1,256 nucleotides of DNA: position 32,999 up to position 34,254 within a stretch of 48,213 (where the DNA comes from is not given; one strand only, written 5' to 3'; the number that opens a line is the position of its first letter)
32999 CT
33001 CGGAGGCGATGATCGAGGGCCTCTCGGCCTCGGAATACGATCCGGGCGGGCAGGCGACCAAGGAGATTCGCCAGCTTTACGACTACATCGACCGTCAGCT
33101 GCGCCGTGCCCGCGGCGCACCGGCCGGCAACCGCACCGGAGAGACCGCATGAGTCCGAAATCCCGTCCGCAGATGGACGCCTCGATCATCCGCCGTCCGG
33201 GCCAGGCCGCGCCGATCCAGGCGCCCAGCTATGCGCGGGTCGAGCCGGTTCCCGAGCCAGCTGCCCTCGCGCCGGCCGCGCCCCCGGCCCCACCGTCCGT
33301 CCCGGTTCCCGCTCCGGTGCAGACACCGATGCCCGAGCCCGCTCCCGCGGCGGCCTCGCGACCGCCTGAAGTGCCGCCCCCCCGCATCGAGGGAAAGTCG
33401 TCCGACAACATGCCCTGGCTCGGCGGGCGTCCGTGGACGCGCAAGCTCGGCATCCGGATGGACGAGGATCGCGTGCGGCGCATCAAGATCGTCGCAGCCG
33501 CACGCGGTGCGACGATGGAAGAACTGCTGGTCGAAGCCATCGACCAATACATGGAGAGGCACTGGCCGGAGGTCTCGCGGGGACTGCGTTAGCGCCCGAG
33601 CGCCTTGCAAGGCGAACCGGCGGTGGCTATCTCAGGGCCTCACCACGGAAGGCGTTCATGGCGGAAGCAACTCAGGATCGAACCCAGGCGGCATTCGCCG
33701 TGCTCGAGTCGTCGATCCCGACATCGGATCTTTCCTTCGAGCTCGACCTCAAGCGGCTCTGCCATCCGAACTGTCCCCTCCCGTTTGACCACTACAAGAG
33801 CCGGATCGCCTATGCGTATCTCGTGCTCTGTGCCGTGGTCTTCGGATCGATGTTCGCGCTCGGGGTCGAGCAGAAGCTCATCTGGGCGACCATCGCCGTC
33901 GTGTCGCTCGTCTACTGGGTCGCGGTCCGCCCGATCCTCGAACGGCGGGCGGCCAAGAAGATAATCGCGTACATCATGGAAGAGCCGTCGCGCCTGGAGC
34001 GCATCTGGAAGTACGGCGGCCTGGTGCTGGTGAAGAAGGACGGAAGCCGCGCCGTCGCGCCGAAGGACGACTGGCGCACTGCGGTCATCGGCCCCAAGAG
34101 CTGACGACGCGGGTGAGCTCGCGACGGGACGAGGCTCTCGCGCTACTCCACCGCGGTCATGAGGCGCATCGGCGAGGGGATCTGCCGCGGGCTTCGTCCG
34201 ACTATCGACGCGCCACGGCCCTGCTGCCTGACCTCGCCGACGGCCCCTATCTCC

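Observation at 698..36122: Six diverged TPR-GT41 (OGT/FlmG-like) paralogs in one locus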

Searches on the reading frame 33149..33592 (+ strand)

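Call 58: search_protein_families(library=pfam, proteins=[window:33149-33592:+], max_evalue=1)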
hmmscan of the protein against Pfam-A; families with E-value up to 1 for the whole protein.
window:33149-33592:+ (147 aa): 3 families
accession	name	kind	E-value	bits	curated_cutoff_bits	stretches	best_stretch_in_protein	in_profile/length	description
PF23807.1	RHH_10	-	3.7e-05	24.3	27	1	97-134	23-60/84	Ribbon-helix-helix protein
PF20605.4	Antitox_RHH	-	0.00014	22.3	27.2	1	110-138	17-45/50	Antitoxin-like ribbon-helix-helix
PF01402.27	RHH_1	-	0.069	13.6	20.5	1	101-137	3-39/39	Ribbon-helix-helix protein, copG family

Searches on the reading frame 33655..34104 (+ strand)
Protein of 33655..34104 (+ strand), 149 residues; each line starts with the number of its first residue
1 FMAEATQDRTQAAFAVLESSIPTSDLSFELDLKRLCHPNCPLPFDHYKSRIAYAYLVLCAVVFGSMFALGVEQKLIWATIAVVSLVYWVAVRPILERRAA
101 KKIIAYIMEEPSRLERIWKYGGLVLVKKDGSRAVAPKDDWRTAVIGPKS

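Call 58: search_protein_families(library=pfam, proteins=[window:33655-34104:+], max_evalue=1)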
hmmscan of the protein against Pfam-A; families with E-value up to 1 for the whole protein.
window:33655-34104:+ (149 aa): 1 family
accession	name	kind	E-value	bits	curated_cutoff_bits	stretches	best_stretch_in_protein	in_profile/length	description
PF10724.14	DUF2516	-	0.0014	19.3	30.6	1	56-97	48-87/92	Protein of unknown function (DUF2516)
